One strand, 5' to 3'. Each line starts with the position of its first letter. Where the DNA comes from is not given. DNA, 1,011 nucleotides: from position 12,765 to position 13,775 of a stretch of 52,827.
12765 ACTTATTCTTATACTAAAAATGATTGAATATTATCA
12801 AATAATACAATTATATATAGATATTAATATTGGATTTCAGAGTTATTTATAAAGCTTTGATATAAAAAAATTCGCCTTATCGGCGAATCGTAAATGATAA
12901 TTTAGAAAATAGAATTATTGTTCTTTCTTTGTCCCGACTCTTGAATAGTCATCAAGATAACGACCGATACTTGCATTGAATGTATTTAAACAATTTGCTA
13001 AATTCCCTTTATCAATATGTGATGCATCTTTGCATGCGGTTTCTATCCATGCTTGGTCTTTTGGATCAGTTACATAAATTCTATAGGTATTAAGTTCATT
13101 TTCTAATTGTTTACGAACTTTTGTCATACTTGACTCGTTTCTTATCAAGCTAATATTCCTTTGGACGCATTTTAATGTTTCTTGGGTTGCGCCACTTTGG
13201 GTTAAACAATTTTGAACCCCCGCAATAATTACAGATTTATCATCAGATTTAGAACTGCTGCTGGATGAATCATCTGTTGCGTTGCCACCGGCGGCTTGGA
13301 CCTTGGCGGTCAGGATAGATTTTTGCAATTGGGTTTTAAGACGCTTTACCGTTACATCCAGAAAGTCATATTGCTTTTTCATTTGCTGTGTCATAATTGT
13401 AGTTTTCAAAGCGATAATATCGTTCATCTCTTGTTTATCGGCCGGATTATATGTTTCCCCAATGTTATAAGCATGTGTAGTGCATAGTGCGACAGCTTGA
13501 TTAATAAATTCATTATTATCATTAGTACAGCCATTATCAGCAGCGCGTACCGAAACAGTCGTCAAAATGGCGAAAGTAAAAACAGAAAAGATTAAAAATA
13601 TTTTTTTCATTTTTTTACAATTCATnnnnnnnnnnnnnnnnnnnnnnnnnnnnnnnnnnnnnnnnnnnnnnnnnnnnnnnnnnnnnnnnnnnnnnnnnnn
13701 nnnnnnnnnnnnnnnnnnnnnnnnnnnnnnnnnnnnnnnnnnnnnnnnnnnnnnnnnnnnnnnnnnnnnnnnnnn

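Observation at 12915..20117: virB8-virB9-virB10 operon that continues into two secreted unknown proteins instead of virB11/virD4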

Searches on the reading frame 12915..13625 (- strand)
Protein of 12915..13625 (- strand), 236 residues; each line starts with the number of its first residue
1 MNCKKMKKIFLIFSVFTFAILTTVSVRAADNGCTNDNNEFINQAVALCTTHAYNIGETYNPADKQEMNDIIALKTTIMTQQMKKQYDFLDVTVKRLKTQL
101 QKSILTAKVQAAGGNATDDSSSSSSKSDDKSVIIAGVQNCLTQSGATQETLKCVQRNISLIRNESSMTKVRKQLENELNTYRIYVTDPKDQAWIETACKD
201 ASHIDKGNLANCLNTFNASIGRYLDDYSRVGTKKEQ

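Call 3: search_protein_families(library=pfam, proteins=[window:12915-13625:-], max_evalue=0.1)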
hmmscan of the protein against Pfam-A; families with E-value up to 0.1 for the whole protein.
window:12915-13625:- (236 aa): 3 families
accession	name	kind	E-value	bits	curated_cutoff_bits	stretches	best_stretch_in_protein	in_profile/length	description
PF11365.13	SOGA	-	0.023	16.2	31.1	0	160-209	19-66/94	Protein SOGA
PF02372.20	IL15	-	0.043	14.4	28.5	1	147-216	52-119/128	Interleukin 15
PF25200.1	DUF7833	-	0.066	13.6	24.3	0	189-220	6-39/63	Family of unknown function (DUF7833)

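Call 4: search_protein_families(library=ncbifam, proteins=[window:12915-13625:-], max_evalue=0.1)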
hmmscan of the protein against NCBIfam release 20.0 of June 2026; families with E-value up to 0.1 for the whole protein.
window:12915-13625:- (236 aa): 1 family
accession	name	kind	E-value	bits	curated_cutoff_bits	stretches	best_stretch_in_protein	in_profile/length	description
NF041840.1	rnfG_Methano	equivalog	0.0022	17.6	230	1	40-137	11-109/189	Rnf electron transport complex subunit RnfG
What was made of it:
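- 12915..13625 (-): unkB: 236-aa secreted protein, TAATG-coupled to unkA. Parts are a conserved N-terminal Cys/His motif, a long helix, an S/D-rich linker and a C-terminal four-helix bundle with 4 Cys. No known family (calls 3, 4).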

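Call 9: find_homologous_proteins(query=window:12915-13625:-, max_evalue=0.01)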
Query window:12915-13625:- (236 aa): 133 proteins with E <= 0.01 among 337 candidates; the best 120 are listed.
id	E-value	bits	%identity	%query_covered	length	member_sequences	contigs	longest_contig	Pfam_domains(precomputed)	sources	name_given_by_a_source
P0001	5.1e-149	511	100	100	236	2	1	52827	-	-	-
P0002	2.6e-105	369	78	98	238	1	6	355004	-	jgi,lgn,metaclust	metaclust:\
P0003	3.5e-103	362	76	97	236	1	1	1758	-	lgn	-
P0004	4.8e-88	312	71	93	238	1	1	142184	-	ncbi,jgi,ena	ncbi:MAG: hypothetical protein WC137_00895 [Alphaproteobacteria bacterium]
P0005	2.2e-85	304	65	97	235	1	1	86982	-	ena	-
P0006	1.5e-82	294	64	100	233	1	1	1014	-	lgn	-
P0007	1.2e-73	265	63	91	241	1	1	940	-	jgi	-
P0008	8.9e-67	243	54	95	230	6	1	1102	-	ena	-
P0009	5.3e-52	194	46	96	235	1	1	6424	-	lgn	-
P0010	6.1e-52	194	48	96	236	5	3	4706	-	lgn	-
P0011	2.9e-45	172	39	95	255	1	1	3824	-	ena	-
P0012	4.2e-45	172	39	96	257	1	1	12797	-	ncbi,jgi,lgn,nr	ncbi:MAG: hypothetical protein LBF37_03765 [Rickettsiales bacterium]|jgi:hypothetical protein|nr:hyp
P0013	2.0e-44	170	41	95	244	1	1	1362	-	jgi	-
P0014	2.2e-44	170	44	90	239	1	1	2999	-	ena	-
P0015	4.1e-44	169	38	97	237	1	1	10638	-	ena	-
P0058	8.6e-38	148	41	88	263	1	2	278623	-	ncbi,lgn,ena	-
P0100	3.5e-33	133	43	74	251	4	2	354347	-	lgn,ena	-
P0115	1.3e-30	125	38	72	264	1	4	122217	-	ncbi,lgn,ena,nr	ncbi:MAG: hypothetical protein J6K82_02275 [Alphaproteobacteria bacterium]|nr:hypothetical protein [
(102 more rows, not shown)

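Call 10: find_encoding_contigs(protein=P0001, flank=10000, max_places=3)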
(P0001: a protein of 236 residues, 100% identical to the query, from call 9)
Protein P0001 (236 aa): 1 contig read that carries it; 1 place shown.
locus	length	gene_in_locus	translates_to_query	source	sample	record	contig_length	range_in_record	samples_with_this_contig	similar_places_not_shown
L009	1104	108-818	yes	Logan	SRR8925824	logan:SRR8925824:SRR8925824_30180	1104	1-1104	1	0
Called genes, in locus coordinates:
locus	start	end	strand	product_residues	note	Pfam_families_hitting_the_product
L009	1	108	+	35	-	?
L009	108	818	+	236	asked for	-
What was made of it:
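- Tried and rejected: The index holds only a 1.1-kb fragment (call 10).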

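Call 11: find_encoding_contigs(protein=P0002, flank=10000, max_places=3)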
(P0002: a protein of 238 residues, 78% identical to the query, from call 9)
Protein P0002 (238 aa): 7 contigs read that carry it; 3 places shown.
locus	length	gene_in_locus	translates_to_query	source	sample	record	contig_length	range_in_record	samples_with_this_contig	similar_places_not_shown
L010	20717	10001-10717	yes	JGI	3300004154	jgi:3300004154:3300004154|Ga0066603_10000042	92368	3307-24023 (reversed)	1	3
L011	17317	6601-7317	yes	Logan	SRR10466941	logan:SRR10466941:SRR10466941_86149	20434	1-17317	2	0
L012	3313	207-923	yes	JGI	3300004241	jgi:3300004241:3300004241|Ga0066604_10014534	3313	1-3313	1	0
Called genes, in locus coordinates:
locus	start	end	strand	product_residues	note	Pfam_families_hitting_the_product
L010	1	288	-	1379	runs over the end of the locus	PF04563:RNA_pol_Rpb2_1, PF04561:RNA_pol_Rpb2_2, PF04565:RNA_pol_Rpb2_3, PF10385:RNA_pol_Rpb2_45, PF00562:RNA_pol_Rpb2_6, PF04560:RNA_pol_Rpb2_7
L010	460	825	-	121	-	PF16320:Ribosomal_L12_N, PF00542:Ribosomal_L12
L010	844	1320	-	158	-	PF00466:Ribosomal_L10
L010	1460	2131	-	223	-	PF00687:Ribosomal_L1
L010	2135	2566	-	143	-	PF03946:Ribosomal_L11_N, PF00298:Ribosomal_L11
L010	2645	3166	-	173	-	PF02357:NusG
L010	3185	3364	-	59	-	PF00584:SecE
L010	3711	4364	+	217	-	PF04335:VirB8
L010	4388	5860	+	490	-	PF03524:CagX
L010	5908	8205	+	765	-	PF03743:TrbI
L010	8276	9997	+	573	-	-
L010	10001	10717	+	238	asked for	-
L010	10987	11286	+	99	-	-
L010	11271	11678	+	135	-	-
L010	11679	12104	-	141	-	PF22817:ApeP-like, PF07977:FabA, PF22818:ApeI-like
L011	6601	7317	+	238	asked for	-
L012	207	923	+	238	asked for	-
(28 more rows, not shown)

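Call 12: find_encoding_contigs(protein=P0058, flank=10000, max_places=1)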
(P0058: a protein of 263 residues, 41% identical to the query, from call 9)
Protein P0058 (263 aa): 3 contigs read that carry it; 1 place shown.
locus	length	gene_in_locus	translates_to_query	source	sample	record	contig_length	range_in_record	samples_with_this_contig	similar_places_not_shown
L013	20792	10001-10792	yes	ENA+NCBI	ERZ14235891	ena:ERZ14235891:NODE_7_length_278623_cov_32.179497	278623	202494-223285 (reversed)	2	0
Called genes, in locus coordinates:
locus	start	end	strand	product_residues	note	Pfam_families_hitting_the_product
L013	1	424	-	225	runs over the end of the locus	PF01966:HD (weak)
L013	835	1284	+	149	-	PF12802:MarR_2 (weak), PF01047:MarR, PF01638:HxlR (weak), PF13463:HTH_27 (weak), PF13601:HTH_34 (weak)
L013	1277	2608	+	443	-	PF02321:OEP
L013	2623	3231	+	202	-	PF25989:YknX_C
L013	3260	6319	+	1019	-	PF00873:ACR_tran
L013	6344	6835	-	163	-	-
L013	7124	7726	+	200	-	PF12710:HAD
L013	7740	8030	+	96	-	-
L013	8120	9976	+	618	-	-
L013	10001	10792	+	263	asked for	-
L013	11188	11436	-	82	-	PF10073:GapR_DNA-bd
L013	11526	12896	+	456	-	PF00224:PK, PF02887:PK_C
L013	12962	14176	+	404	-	PF13354:Beta-lactamase2, PF00768:Peptidase_S11, PF05036:SPOR (weak)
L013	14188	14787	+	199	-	PF21176:RecR_HhH, PF13662:Toprim_4, PF21175:RecR_C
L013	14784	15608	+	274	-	PF00398:RrnaAD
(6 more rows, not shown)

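Call 13: find_encoding_contigs(protein=P0100, flank=10000, max_places=1)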
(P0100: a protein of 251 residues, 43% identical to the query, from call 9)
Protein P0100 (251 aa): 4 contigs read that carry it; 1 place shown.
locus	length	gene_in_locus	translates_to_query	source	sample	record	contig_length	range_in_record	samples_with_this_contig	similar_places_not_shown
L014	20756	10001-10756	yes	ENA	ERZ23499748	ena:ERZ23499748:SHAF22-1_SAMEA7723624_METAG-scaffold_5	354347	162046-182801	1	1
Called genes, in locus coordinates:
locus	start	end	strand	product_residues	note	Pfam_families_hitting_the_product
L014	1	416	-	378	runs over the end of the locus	-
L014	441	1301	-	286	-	-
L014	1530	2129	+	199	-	PF00239:Resolvase, PF13936:HTH_38 (faint)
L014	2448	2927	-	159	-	PF00583:Acetyltransf_1 (weak), PF13673:Acetyltransf_10, PF13508:Acetyltransf_7 (weak)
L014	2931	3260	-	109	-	PF04266:ASCH (weak)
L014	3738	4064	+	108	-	-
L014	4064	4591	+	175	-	-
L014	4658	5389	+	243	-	PF00535:Glycos_transf_2, PF10111:Glyco_tranf_2_2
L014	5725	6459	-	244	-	PF01636:APH (faint)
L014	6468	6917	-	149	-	PF22817:ApeP-like, PF07977:FabA, PF22818:ApeI-like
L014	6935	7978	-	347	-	PF04613:LpxD, PF24894:Hexapep_GlmU (faint), PF14602:Hexapep_2 (faint), PF00132:Hexapep, PF25087:GMPPB_C, PF25084:LbH_EIF2B (weak), PF00132:Hexapep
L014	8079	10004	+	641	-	-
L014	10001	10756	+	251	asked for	-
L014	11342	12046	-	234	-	PF00459:Inositol_P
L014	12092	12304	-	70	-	PF01197:Ribosomal_L31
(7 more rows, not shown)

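Call 14: find_encoding_contigs(protein=P0115, flank=10000, max_places=1)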
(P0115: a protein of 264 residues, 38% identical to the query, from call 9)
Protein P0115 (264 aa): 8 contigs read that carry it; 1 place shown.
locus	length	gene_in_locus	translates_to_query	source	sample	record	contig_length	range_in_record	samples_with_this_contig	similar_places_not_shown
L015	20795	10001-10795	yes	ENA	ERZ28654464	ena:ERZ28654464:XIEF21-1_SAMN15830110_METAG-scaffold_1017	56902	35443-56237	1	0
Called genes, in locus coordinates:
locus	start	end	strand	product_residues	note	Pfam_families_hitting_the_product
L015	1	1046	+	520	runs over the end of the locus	PF21760:SecD_1st, PF22599:SecDF_P1_head, PF03176:MMPL, PF02355:SecD_SecF_C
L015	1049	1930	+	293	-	PF07549:Sec_GG (weak), PF02355:SecD_SecF_C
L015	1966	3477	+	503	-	PF00595:PDZ, PF17820:PDZ_6, PF03572:Peptidase_S41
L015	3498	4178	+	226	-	PF01569:PAP2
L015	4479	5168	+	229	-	-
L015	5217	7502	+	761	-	PF17854:FtsK_alpha, PF01580:FtsK_SpoIIIE, PF01935:DUF87, PF09397:FtsK_gamma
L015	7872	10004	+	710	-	-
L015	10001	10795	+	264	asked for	-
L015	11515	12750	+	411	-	-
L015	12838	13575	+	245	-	-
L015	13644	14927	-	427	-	PF05496:RuvB_N, PF06068:TIP49 (weak), PF00158:Sigma54_activat (faint), PF07728:AAA_5, PF13173:AAA_14 (weak), PF00004:AAA, PF16193:AAA_assoc_2, PF12002:MgsA_C, +4 more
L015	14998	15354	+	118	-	PF05443:ROS_MUCR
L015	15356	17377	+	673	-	PF00515:TPR_1 (faint), PF07719:TPR_2 (faint), PF13432:TPR_16 (weak), PF13431:TPR_17 (weak), PF14559:TPR_19, PF13424:TPR_12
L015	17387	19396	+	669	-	PF02130:YbeY, PF20154:LNT_N, PF00795:CN_hydrolase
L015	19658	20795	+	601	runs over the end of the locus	?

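Call 21: search_solved_structures(query=A1, max_evalue=10)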
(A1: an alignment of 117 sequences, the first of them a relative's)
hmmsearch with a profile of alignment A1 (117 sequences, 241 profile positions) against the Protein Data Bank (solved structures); distinct sequences matched with E-value up to 10: 5.
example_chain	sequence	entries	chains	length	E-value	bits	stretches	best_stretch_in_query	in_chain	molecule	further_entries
3gi7_A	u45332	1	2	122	0.13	14.8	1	138-231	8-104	Secreted protein of unknown function DUF1311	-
8fiq_A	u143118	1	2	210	1.3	11.5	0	158-230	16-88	cs207AB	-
5cwl_A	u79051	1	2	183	1.8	11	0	158-224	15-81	Designed helical repeat protein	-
6grf_A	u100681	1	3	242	8.4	8.8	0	118-163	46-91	Cysteine-rich repeat secretory protein 15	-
6w2r_A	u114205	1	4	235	9.7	8.6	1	157-234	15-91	Junction 19 DHR54-DHR79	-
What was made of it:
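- On DUF1311/LprI four-helix periplasmic domain (UnkB C-terminus): Only E = 0.13 to PDB 3gi7 (call 21).
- The profile search against PDB sequences found only a marginal DUF1311 hit at E = 0.13 (call 21).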

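Call 28: predict_structure(alignment_id=A1)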
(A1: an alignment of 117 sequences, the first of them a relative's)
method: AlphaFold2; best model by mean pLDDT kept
length: 236 residues; sequences in the alignment: 117
mean_pLDDT: 70.5   pTM: 0.46
mean pLDDT of the five models: 70.5, 69.1, 68.7, 67.9, 66.6
residues with pLDDT >= 90: 65; 70-90: 63; 50-70: 52; < 50: 56
segments of 3 or more residues with pLDDT < 50: 1-8, 22-33, 37-49, 51-53, 113-127
pLDDT, mean of each block of 10 residues (from residue 1): 45 52 39 47 47 51 62 71 75 77 63 43 48 86 84 95 95 94 88 88 93 95 89 62
secondary structure, 60 per line:
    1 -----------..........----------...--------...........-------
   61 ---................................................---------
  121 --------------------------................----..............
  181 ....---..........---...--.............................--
elements in order: H12-21 H43-53 H64-111 H147-162 H167-184 H188-197 H206-234
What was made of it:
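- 12915..13625 (-): AF2 mean pLDDT 70.5 (call 28).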

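Call 31: fold_search(model_id=the predicted structure, library=pdb)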
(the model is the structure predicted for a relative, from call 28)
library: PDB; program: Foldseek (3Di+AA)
matches with E <= 10: 134; with E <= 0.001: 0
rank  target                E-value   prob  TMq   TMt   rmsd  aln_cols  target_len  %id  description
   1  7o4i_1                7.0e-01  0.10  0.15  0.08  19.0       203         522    9  Yeast RNA polymerase II transcription pre-initiation complex with initial transcription bubble (released 2021-06-16)
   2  7wc8                  1.7e+00  0.80  0.31  0.21   2.8        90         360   13  Crystal structure of serotonin 2A receptor in complex with lumateperone (released 2022-01-26)
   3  9had_C                1.7e+00  0.75  0.31  0.59   3.4       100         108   13  Der f 21 dust mite allergen with computationally designed DerF21_b10 binder (released 2024-12-18)
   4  8pcw_B                1.7e+00  0.18  0.23  0.17   6.3       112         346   14  Structure of Csm6' from Streptococcus thermophilus (released 2023-10-04)
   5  9bqw_A                1.8e+00  0.35  0.23  0.37   4.7        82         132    4  Fab F945-DbpA complex (released 2025-08-06)
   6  8y7g_B                2.0e+00  0.30  0.24  0.11   6.5       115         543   15  Crystal structure of the Marinitoga sp. Csx1-Crn2 H495A mutant in complex with cyclic-tetraadenylate (cA4) (released 2024-07-17)
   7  2a9u_A                2.1e+00  0.10  0.17  0.27  16.5       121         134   10  Structure of the N-terminal domain of Human Ubiquitin carboxyl-terminal hydrolase 8 (USP8) (released 2005-08-16)
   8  2w2d_D                2.4e+00  0.06  0.11  0.07  18.5        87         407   14  Crystal Structure of a Catalytically Active, Non-toxic Endopeptidase Derivative of Clostridium botulinum Toxin A (released 2009-03-24)
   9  3q7l_B                2.7e+00  0.07  0.16  0.19  17.7       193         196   11  Crystal structure of the E2 domain of amyloid precursor-like protein 1 (released 2011-06-29)
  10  4d2m_A                3.0e+00  0.08  0.17  0.26  21.1       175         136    8  Vaccinia Virus F1L bound to Bim BH3 (released 2014-06-04)
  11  7o37_B                3.0e+00  0.05  0.11  0.07  11.9        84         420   11  Murine supercomplex CIII2CIV in the assembled locked conformation (released 2021-10-13)
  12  6ei9_A                3.2e+00  0.25  0.23  0.19   4.3        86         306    7  Crystal structure of E. coli tRNA-dihydrouridine synthase B (DusB) (released 2018-01-17)
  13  9pee_A                3.2e+00  0.20  0.24  0.17   5.8       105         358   17  Cryo-EM structure of CCR6 bound by PF-07054894 and OXM2 (released 2025-10-01)
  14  5ic8_B                3.2e+00  0.08  0.15  0.13   7.2        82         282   10  Structure of UTP6 (released 2016-07-06)
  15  8c9w                  3.4e+00  0.20  0.25  0.16   5.5       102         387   18  Crystal structure of the adenosine A2A receptor (construct A2A-PSB2-bRIL) complexed with Etrumadenant at the orthosteric (released 2023-07-12)
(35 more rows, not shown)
